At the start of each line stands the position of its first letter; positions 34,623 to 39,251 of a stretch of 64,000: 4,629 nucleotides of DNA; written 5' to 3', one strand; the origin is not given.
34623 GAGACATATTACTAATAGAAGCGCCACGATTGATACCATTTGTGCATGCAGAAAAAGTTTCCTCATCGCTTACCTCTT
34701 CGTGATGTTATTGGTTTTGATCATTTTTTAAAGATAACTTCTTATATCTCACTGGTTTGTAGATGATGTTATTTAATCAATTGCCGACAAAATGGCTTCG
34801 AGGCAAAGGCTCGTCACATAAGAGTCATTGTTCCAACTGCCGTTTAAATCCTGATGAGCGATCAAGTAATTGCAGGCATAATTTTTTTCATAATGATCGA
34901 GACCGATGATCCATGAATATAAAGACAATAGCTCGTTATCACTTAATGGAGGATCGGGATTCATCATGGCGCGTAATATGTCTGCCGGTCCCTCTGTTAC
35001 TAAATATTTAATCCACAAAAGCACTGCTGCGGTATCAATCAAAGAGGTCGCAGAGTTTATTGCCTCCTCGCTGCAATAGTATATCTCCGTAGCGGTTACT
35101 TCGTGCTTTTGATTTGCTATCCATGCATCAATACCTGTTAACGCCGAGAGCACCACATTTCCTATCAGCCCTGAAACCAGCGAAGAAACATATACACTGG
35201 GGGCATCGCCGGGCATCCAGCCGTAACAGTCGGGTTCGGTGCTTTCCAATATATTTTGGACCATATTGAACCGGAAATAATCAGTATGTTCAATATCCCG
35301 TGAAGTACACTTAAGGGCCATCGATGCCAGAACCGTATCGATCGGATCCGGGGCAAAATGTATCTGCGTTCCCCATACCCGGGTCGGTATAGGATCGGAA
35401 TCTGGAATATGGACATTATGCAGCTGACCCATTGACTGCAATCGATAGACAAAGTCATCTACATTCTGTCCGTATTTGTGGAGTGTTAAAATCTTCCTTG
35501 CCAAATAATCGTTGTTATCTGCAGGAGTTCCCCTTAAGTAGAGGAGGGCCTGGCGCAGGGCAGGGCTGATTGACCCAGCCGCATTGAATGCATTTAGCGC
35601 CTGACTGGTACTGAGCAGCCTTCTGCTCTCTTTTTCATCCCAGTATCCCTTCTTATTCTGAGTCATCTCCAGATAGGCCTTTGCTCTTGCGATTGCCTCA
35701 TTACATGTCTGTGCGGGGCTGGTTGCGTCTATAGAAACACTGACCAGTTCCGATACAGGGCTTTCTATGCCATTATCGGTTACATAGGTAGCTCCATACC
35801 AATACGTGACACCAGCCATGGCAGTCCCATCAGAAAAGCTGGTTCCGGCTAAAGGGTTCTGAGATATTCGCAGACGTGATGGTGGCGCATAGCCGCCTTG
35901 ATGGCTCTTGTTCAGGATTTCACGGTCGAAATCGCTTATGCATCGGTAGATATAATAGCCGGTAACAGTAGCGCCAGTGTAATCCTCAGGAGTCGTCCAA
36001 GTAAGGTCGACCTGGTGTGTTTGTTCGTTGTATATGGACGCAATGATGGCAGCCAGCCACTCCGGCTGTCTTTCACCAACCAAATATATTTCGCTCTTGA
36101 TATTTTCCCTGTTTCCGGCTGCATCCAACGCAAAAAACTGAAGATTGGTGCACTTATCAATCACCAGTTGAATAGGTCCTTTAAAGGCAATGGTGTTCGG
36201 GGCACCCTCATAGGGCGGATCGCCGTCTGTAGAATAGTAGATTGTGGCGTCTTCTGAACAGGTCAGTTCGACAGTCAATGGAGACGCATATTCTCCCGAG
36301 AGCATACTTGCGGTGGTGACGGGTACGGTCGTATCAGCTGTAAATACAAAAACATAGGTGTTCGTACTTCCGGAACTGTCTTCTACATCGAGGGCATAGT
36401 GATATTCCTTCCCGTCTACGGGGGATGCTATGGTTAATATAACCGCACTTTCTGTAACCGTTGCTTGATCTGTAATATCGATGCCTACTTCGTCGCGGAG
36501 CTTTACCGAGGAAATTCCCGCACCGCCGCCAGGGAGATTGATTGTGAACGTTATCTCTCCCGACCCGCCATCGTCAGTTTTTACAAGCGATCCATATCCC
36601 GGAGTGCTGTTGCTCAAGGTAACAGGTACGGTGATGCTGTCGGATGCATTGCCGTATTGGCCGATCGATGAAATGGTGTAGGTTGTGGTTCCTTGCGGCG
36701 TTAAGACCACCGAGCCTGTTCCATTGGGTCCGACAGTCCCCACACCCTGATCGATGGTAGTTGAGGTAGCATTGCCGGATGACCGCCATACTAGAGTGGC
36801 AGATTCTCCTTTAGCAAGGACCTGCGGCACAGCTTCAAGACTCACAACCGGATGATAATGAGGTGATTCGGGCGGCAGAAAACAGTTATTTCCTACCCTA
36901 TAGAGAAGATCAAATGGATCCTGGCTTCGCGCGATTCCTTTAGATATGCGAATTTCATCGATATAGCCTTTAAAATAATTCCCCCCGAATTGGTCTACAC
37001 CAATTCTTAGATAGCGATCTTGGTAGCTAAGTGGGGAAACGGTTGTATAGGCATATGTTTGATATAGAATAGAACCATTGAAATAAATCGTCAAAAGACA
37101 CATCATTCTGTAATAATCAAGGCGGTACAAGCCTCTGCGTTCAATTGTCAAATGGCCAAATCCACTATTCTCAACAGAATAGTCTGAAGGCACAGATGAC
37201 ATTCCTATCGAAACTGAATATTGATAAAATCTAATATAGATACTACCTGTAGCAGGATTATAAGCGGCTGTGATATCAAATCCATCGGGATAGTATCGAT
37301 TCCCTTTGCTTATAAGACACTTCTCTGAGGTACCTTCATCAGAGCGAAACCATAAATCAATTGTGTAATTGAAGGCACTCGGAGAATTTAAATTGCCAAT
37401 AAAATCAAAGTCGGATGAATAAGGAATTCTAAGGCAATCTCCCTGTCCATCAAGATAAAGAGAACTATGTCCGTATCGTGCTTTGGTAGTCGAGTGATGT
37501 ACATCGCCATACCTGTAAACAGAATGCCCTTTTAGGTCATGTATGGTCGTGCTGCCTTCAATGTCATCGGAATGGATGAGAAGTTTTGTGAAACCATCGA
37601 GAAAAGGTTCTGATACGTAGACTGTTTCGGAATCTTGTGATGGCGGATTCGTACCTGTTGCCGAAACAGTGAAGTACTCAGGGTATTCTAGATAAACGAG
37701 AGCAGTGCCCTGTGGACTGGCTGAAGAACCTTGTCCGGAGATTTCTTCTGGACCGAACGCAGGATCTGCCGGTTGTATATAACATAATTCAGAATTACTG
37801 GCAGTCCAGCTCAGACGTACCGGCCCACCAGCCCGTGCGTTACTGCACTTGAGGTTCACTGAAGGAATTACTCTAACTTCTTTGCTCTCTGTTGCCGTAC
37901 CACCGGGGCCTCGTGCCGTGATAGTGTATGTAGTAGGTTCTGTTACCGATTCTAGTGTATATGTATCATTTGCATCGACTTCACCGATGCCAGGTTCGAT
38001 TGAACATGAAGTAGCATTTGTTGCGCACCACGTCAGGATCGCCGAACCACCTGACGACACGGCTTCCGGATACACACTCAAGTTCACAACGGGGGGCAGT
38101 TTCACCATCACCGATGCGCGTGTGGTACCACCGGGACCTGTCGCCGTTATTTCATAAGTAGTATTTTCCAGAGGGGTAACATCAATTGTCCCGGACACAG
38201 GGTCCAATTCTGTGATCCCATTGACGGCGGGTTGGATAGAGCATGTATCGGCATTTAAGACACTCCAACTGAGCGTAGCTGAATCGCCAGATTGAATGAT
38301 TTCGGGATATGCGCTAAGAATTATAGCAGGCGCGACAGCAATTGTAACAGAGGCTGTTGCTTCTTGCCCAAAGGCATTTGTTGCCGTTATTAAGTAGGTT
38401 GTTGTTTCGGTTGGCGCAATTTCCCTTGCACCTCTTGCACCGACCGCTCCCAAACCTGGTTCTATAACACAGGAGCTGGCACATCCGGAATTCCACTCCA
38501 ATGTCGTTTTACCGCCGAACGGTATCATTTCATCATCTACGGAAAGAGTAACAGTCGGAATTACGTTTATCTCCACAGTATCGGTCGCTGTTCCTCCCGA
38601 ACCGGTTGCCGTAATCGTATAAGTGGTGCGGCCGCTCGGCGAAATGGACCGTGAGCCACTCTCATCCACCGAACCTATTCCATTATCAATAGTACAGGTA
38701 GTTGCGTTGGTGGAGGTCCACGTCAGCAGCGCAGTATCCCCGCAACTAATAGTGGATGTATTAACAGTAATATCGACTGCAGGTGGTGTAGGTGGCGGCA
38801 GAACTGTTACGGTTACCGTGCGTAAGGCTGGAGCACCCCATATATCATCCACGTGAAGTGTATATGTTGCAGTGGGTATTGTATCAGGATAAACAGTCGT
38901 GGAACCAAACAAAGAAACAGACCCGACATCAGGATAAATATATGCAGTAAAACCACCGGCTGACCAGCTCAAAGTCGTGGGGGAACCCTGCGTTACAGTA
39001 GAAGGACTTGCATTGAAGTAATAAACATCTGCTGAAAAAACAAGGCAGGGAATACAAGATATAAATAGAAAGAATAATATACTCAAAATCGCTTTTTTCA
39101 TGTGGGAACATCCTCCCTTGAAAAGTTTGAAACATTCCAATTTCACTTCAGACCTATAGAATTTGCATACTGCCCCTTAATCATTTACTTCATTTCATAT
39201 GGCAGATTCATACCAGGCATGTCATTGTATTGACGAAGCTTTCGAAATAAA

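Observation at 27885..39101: Sec-signal Rhs cocoon toxin encoded directly behind a giant Ig/LamG/FN3/toroid surface protein, with no T6SS, PAAR, VgrG or TcA partner in sight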

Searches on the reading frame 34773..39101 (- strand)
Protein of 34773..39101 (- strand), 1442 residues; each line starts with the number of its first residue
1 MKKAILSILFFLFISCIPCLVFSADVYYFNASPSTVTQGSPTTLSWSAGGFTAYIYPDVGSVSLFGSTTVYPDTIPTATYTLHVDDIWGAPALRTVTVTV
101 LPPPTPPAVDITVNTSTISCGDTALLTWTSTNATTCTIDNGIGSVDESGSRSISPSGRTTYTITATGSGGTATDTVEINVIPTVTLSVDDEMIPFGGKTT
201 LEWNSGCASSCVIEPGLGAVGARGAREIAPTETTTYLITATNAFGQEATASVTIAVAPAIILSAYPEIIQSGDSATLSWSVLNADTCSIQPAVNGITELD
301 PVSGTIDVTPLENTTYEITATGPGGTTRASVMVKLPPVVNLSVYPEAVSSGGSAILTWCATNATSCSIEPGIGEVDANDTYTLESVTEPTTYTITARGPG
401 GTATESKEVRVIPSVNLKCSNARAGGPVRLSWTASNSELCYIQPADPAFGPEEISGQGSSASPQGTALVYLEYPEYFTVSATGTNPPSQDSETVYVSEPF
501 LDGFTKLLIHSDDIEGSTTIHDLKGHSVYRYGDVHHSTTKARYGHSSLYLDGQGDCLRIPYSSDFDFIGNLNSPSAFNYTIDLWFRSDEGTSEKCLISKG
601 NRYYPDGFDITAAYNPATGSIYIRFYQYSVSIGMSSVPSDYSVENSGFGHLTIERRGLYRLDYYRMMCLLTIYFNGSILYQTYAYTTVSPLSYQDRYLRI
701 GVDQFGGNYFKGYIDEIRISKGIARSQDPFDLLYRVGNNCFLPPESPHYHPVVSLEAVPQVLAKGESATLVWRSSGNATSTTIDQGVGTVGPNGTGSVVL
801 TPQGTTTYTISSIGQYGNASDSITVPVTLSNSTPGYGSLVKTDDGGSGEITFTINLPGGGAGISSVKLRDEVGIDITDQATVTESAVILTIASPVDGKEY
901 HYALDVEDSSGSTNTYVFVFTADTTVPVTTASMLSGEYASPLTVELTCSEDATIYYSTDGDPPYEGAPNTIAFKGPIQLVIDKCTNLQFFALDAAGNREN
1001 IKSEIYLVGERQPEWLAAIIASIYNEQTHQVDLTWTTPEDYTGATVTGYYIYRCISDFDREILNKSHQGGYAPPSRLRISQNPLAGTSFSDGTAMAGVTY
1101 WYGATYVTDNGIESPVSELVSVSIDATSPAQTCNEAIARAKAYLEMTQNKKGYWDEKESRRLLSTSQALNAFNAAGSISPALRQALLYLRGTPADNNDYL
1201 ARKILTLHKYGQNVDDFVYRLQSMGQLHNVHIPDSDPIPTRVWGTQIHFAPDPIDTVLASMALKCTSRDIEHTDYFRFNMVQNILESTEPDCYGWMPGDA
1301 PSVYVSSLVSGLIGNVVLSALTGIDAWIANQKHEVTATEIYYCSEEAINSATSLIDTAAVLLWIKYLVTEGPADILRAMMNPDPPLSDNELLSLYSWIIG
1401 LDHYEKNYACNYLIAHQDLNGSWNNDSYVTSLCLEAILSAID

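Call 5: search_protein_families(library=pfam, proteins=[window:34773-39101:-], max_evalue=0.01)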
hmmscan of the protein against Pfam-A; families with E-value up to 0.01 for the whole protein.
window:34773-39101:- (1442 aa): 4 families
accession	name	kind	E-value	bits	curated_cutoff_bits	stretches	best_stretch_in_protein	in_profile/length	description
PF13290.12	CHB_HEX_C_1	-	1.7e-10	41.1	22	1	935-1002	3-66/67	Chitobiase/beta-hexosaminidase C-terminal domain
PF13385.13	Laminin_G_3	-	4.3e-10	40.4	27.6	1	578-722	18-143/151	Concanavalin A-like lectin/glucanases superfamily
PF13287.12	Fn3_assoc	-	2.5e-08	34.3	23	1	944-1006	1-59/59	Fn3 associated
PF13681.11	PilX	-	1.8e-05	25.5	27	0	377-404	50-78/89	Type IV pilus assembly protein PilX C-term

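Call 6: search_protein_families(library=ncbifam, proteins=[window:34773-39101:-], max_evalue=0.01)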
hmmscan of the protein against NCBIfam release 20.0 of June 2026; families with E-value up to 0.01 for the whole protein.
window:34773-39101:- (1442 aa): 1 family
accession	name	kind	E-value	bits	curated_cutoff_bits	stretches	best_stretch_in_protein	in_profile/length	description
NF047446.1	barrel_OmpL47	domain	0.00084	19.7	40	0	952-1003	19-63/68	OmpL47-type beta-barrel domain-containing protein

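Call 96: search_protein_families(library=padloc, proteins=[window:34773-39101:-], max_evalue=0.01)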
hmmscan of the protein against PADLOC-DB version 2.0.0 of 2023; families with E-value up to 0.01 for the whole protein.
window:34773-39101:- (1442 aa): 0 families

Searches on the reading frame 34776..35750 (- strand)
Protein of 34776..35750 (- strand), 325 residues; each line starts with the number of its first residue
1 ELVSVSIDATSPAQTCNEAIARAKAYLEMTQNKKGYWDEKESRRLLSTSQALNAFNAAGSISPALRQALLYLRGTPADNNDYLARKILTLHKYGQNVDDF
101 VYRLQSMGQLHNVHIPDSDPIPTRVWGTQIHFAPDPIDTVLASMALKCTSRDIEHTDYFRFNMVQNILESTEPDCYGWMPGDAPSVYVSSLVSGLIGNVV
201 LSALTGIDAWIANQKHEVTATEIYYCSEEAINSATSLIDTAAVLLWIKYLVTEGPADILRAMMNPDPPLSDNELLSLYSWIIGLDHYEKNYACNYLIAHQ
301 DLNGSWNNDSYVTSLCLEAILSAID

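Call 79: search_solved_structures(query=A5, max_evalue=0.01, show_alignments=1)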
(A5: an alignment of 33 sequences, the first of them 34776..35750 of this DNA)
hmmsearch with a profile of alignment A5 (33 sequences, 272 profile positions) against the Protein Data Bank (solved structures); distinct sequences matched with E-value up to 0.01: 97 (the best 60 are shown).
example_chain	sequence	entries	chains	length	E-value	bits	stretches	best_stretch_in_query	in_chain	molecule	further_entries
3sqc_A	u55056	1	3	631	9.2e-38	133.3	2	109-254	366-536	SQUALENE--HOPENE CYCLASE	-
2sqc_A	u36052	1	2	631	9.3e-38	133.3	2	109-254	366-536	SQUALENE-HOPENE CYCLASE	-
1gsz_A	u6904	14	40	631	3.6e-37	131.3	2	109-254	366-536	SQUALENE--HOPENE CYCLASE | SQUALENE-HOPENE CYCLASE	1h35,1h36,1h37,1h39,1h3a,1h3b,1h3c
7xqz_A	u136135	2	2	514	3e-26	95.5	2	92-228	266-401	SQHop_cyclase_C domain-containing protein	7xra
8zg5_A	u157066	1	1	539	3.6e-26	95.2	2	92-228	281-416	Squalene cyclase C-terminal domain-containing protein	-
7xr7_A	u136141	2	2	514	6.2e-26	94.5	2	92-228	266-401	SQHop_cyclase_C domain-containing protein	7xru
8zg1_A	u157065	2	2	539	6.5e-26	94.4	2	92-228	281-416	Squalene cyclase C-terminal domain-containing protein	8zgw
7xq4_A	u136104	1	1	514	9.2e-26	93.9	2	92-228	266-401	SQHop_cyclase_C domain-containing protein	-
8zg0_A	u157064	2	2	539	1.7e-25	93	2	92-228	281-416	Squalene cyclase C-terminal domain-containing protein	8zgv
8paj_A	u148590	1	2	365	5.4e-20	75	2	106-253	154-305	Squalene-hopene/tetraprenyl-beta-curcumene cyclase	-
1w6k_A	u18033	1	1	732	1.7e-18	70.1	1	139-254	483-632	LANOSTEROL SYNTHASE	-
1w6j_A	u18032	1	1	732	1.9e-18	70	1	139-254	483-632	LANOSTEROL SYNTHASE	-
8pak_A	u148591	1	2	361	2.1e-18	69.8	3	117-256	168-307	Squalene--hopene cyclase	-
5bp8_A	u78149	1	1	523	5e-16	62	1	100-252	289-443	Ent-copalyl diphosphate synthase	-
8j5z_A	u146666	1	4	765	1.1e-15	60.9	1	133-249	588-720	Terpene cyclase/mutase family member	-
7voo_A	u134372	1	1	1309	2e-08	37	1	125-239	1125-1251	Alpha-2-macroglobulin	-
7von_A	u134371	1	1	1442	2.7e-08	36.6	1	125-239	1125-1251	Alpha-2-macroglobulin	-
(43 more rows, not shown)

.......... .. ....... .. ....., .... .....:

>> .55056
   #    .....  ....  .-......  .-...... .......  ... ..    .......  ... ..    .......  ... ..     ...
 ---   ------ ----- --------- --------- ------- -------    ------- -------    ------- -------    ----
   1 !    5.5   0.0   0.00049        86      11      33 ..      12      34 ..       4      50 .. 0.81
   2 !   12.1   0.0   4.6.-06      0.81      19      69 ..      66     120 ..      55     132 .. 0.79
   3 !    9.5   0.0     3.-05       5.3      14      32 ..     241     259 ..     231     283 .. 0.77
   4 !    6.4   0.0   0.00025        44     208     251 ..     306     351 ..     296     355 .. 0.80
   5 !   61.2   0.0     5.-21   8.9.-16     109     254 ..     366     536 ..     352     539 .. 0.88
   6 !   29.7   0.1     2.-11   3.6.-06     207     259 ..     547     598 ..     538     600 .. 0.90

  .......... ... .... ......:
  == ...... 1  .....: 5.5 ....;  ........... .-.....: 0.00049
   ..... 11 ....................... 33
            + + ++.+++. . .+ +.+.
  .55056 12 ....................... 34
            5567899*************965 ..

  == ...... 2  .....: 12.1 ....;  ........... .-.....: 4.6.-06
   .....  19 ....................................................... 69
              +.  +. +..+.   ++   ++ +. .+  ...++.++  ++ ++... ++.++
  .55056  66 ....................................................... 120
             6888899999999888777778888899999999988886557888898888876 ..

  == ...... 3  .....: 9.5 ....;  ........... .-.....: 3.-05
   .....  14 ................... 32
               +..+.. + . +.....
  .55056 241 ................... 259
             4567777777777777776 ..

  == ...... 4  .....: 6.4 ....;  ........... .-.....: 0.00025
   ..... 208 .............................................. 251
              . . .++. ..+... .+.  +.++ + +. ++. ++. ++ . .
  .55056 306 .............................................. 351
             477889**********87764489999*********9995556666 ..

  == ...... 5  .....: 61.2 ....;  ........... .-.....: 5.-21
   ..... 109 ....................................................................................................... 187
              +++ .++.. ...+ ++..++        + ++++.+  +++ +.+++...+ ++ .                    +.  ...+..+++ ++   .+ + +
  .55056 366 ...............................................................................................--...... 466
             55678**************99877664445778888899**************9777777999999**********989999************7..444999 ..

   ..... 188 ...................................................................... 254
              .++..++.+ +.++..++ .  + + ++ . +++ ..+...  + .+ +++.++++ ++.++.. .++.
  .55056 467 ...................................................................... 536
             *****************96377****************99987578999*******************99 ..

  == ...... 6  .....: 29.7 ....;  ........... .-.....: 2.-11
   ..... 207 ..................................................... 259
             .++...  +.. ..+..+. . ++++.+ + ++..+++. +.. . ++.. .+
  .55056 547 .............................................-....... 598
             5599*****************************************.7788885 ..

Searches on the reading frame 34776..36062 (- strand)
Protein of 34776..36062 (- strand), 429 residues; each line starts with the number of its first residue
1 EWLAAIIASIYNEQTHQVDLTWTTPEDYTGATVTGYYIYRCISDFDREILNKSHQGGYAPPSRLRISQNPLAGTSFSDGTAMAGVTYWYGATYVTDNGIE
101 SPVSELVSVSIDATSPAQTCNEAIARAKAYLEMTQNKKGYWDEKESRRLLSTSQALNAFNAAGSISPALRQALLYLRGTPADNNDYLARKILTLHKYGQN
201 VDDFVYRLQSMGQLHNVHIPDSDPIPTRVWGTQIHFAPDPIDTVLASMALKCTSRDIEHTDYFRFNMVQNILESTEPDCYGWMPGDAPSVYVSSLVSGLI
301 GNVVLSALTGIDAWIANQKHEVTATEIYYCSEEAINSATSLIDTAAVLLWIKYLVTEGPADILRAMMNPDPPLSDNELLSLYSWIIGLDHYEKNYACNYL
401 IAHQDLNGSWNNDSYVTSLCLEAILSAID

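Call 52: find_homologous_proteins(query=window:34776-36062:-)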
Query window:34776-36062:- (429 aa): 18 proteins with E <= 0.001 among 7831 candidates.
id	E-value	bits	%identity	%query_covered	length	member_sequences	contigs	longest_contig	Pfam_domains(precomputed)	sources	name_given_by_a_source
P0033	2.0e-73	266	39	97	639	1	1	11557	PF13290.14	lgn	-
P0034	4.0e-71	258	38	97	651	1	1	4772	PF13290.14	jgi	jgi:hypothetical protein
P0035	1.5e-70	256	36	97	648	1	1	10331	PF13290.14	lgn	-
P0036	1.8e-68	250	39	97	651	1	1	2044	PF13290.14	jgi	jgi:hypothetical protein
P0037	1.2e-67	247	39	99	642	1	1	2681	PF13287.13,PF13290.14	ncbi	-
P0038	1.0e-66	244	37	99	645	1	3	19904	PF13287.13,PF13290.14,PF13243.13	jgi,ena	jgi:hypothetical protein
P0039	3.2e-66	242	37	99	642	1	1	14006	PF13287.13,PF13290.14,PF13243.13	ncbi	-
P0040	4.2e-65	238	36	97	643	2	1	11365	PF13290.14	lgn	-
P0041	3.1e-64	236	38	97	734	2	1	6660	PF13290.14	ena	-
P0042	3.2e-63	232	36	98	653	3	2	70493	PF13290.14,PF19077.7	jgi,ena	-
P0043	2.2e-60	223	38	95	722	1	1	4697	PF17957.8,PF13287.13,PF13290.14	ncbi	-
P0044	2.4e-58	216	35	98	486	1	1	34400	-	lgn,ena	-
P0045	1.7e-51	194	38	77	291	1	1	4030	-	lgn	-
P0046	3.7e-50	189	34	91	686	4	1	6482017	PF13287.13,PF13290.14,PF18884.6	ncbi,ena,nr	nr:chitobiase/beta-hexosaminidase C-terminal domain-containing protein [uncultured Desulfobacter sp.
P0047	1.1e-44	171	38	62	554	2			PF13290.14,PF18884.6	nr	nr:chitobiase/beta-hexosaminidase C-terminal domain-containing protein [uncultured Desulfobacter sp.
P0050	3.0e-25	107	31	71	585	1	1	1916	PF13229.13,PF05048.20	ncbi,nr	ncbi:MAG: hypothetical protein D3922_08055, partial [Candidatus Electrothrix sp. AR1]|nr:hypothetica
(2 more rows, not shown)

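Call 54: find_encoding_contigs(protein=P0046, flank=10000, max_places=2)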
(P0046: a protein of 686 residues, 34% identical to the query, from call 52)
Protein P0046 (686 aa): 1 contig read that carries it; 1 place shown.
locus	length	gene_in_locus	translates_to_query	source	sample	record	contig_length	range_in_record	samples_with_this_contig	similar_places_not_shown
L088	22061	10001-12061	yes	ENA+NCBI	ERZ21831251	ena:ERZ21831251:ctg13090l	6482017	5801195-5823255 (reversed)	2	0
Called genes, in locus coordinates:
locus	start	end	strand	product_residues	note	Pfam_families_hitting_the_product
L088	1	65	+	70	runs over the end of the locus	-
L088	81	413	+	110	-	-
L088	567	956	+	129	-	-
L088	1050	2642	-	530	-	PF07889:DUF1664 (faint), PF00015:MCPsignal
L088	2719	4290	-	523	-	-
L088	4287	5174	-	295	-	PF14236:DruA, PF25680:Mom (weak)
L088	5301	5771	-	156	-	PF12729:4HB_MCP_1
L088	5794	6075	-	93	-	-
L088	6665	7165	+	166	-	PF18884:TSP3_bac (weak)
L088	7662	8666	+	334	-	-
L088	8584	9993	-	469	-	PF13546:DDE_5 (weak)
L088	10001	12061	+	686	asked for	PF18884:TSP3_bac (faint), PF13290:CHB_HEX_C_1, PF13287:Fn3_assoc (weak)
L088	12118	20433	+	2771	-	PF01841:Transglut_core, PF20148:DUF6531, PF25023:TEN_YD-shell (weak), PF25023:TEN_YD-shell, PF05593:RHS_repeat, PF25023:TEN_YD-shell, PF25023:TEN_YD-shell, PF15652:Tox-SHH, +4 more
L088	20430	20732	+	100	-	-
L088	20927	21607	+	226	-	-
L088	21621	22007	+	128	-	-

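Call 67: search_protein_families(library=pfam, proteins=[L088:10001-12058:+], max_evalue=0.0001)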
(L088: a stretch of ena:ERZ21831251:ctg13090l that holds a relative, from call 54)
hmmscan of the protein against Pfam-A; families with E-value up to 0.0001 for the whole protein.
L088:10001-12058:+ (686 aa): 3 families
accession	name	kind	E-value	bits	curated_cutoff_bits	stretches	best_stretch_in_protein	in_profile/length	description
PF13290.12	CHB_HEX_C_1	-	4.9e-12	46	22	1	235-301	2-66/67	Chitobiase/beta-hexosaminidase C-terminal domain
PF18884.5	TSP3_bac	-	7.4e-09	35.7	25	0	103-123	1-21/22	Bacterial TSP3 repeat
PF13287.12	Fn3_assoc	-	1.1e-07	32.3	23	1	245-305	1-59/59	Fn3 associated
